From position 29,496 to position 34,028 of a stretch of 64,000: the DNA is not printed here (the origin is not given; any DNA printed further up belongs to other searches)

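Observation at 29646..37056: Four secreted helical or coiled-coil proteins occupy the VirB5/VirB6 slot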

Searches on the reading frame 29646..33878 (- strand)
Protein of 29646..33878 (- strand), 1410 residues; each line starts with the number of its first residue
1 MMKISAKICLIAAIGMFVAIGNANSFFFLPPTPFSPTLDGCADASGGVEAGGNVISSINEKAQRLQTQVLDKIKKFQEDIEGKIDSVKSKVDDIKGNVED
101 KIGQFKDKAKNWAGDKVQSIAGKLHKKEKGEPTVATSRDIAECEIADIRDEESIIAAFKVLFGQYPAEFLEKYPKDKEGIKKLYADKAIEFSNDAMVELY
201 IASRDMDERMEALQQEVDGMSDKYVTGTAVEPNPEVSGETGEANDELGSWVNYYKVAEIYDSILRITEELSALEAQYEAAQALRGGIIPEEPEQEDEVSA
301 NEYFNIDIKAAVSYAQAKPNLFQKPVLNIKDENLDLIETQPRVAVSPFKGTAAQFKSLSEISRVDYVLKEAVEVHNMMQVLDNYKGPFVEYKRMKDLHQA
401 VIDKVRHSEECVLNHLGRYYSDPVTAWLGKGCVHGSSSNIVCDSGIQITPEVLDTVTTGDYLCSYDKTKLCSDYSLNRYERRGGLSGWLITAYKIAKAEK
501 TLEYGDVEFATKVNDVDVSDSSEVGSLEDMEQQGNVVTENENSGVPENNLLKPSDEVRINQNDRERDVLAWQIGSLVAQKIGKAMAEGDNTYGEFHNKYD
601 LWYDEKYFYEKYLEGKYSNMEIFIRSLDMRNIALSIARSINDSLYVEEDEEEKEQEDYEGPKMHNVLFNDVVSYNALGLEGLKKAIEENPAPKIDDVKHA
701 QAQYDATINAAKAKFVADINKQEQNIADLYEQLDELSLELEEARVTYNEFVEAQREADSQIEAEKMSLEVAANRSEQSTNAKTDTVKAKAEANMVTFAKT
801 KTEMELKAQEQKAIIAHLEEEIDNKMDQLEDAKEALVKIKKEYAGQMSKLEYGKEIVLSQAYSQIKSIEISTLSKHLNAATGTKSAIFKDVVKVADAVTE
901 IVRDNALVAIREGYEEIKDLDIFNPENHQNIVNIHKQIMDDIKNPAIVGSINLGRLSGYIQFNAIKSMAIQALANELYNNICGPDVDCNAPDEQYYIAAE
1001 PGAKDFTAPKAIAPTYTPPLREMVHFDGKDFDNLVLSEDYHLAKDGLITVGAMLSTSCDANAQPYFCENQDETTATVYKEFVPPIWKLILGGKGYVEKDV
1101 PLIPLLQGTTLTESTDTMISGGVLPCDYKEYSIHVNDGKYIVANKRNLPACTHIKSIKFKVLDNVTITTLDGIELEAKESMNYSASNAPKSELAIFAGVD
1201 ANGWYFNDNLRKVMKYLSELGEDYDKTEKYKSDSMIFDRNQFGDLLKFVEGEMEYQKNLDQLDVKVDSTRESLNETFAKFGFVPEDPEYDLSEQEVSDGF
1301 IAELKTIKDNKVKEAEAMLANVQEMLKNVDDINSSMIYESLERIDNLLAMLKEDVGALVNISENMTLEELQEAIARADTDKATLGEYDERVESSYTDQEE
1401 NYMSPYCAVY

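Call 4: search_protein_families(library=pfam, proteins=[window:29646-33878:-], max_evalue=0.1)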
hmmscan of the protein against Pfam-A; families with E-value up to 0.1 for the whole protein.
window:29646-33878:- (1410 aa): 0 families

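Call 9: search_protein_families(library=ncbifam, proteins=[window:29646-33878:-], max_evalue=0.1)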
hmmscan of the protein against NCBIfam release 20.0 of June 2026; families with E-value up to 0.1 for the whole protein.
window:29646-33878:- (1410 aa): 1 family
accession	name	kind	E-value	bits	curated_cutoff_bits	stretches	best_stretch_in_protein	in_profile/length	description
TIGR04527.1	mycoplas_twoTM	subfamily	0.026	14.2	125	0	51-118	45-113/248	MG_279/MG_280 family protein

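Call 42: search_solved_structures(query=A3, max_evalue=1, show_alignments=0)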
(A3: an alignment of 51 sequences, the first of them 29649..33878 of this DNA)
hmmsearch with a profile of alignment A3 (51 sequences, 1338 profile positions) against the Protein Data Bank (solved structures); distinct sequences matched with E-value up to 1: 124 (the best 60 are shown).
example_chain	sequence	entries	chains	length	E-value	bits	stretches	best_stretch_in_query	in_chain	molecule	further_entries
4lin_A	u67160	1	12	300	2e-06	29.1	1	670-830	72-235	Tail needle protein gp26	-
4ilo_A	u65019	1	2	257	0.00068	20.7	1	668-832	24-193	CT398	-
4rsi_B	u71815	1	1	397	0.00071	20.6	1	634-810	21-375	Structural maintenance of chromosomes protein 4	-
2poh_A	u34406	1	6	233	0.004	18.2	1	707-833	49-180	Head completion protein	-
3na7_A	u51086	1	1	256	0.0041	18.1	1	646-839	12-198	HP0958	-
3c9i_A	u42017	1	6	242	0.0044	18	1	707-833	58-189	Tail needle protein gp26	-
4zkp_A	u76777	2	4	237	0.0046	18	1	707-825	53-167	Tail needle protein gp26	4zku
7zr2_A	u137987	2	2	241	0.0047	17.9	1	609-792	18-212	Spike protein S2',Chimeric protein mimic of SARS-CoV-2 Spike HR1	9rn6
9y5h_B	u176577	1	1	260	0.005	17.9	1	605-816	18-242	sc-t-SNARE-diff-#3.3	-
3jbh_A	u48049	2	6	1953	0.0053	17.7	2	603-825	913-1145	MYOSIN 2 HEAVY CHAIN STRIATED MUSCLE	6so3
4tql_A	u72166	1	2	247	0.0061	17.6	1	594-800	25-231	Three helix bundle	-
6tik_C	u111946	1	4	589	0.0061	17.5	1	602-801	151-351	Capsid protein,Putative adhesin/invasin,Capsid protein,Factor H-binding protein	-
6yvd_D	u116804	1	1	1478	0.0067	17.4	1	661-843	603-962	Structural maintenance of chromosomes protein 4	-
7qen_B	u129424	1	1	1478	0.0067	17.4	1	661-843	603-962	Structural maintenance of chromosomes protein 4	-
8iah_U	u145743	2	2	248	0.0075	17.3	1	637-813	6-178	Tropomyosin-1.9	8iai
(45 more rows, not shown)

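Call 44: find_homologous_proteins(query=A3, max_evalue=0.001)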
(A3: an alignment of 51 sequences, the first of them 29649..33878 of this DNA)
Query A3 (51 sequences) (1410 aa, profile of the alignment): 25 proteins with E <= 0.001 among 8000 candidates.
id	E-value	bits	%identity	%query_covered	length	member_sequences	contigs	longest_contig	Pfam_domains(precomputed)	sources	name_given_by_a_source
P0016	0.0e+0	1516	31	77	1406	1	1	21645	-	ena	-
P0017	0.0e+0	1459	31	77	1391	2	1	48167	-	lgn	-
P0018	0.0e+0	1445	31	77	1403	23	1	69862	-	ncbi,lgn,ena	-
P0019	0.0e+0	1324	26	43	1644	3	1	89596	-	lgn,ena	-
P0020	0.0e+0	1321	45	98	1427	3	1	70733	-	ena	-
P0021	0.0e+0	1318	26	44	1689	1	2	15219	-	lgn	-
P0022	0.0e+0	1314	25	44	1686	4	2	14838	-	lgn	-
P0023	0.0e+0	1299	25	45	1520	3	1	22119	-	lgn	-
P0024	0.0e+0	1296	24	76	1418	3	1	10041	-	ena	-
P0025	0.0e+0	1284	25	44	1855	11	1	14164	-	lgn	-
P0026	0.0e+0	1281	100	100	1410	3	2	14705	-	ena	-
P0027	0.0e+0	1263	25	43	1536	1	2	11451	-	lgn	-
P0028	0.0e+0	1261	29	100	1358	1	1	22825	-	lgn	-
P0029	0.0e+0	1241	44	100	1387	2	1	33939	-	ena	-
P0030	0.0e+0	1218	44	99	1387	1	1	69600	-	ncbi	-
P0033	0.0e+0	1161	44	100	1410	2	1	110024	-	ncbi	-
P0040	8.2e-173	595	22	76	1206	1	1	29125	-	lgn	-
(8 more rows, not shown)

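Call 76: search_protein_families(library=pfam, alignment_id=A5, max_evalue=0.01)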
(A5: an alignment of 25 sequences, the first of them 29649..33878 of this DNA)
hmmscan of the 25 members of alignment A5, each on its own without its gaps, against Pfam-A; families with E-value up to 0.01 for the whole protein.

A. member 1, window:29649-33878:- (1410 aa): 0 families

B. families by the number of members that match (of 25 scanned): 8 families
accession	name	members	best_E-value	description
PF01442.23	Apolipoprotein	4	1.2e-06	Apolipoprotein A1/A4/E domain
PF01025.24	GrpE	1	0.0018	GrpE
PF05597.16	Phasin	1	0.0018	Poly(hydroxyalcanoate) granule associated protein (phasin)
PF20117.4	DUF6507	1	0.0022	Family of unknown function (DUF6507)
PF05714.16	PFam54_60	1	0.0028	Borrelia Bbcrasp-1 domain containing protein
PF04513.17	Baculo_PEP_C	1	0.0034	Baculovirus polyhedron envelope protein, PEP, C terminus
PF08647.16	BRE1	1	0.0041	BRE1 E3 ubiquitin ligase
PF21356.2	Vps27_GAT-like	1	0.0041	Vacuolar protein sorting-associated protein 27, GAT-like domain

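Call 83: find_encoding_contigs(protein=P0040, flank=10000, max_places=2)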
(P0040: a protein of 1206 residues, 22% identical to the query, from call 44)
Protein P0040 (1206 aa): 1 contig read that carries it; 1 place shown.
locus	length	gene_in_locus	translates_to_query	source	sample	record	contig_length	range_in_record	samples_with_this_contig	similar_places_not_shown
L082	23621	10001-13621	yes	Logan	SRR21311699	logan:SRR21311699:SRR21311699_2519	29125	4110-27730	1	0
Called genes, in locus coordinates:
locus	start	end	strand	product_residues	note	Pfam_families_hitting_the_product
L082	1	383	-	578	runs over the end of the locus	-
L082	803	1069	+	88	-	PF04956:TrbC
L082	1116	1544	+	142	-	PF04956:TrbC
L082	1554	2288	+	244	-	PF04956:TrbC (weak)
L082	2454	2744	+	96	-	-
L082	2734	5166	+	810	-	PF27097:VirB4_TrbE_N (faint), PF03135:CagE_TrbE_VirB, PF19044:P-loop_TraG (faint)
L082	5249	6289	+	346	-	-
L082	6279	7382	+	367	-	-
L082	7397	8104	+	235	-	-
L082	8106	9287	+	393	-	-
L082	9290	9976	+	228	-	-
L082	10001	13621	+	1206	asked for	-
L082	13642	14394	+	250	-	PF04335:VirB8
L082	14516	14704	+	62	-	-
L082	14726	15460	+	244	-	PF04335:VirB8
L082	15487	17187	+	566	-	PF03524:CagX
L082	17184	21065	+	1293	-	-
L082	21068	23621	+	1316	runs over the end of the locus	?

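Call 105: find_encoding_contigs(protein=P0026, flank=10000, max_places=3)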
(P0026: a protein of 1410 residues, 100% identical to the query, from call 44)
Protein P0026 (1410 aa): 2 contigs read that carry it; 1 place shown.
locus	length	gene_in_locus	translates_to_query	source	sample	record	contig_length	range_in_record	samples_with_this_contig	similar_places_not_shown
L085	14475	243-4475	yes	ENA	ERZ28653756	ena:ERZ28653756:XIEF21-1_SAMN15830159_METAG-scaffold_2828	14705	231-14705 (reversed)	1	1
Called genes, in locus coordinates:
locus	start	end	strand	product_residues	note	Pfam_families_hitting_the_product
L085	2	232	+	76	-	?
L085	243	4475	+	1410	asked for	-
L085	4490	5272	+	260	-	PF04335:VirB8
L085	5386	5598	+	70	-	-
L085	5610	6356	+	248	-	PF04335:VirB8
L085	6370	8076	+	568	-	PF03524:CagX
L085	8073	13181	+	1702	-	-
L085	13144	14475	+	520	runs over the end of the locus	?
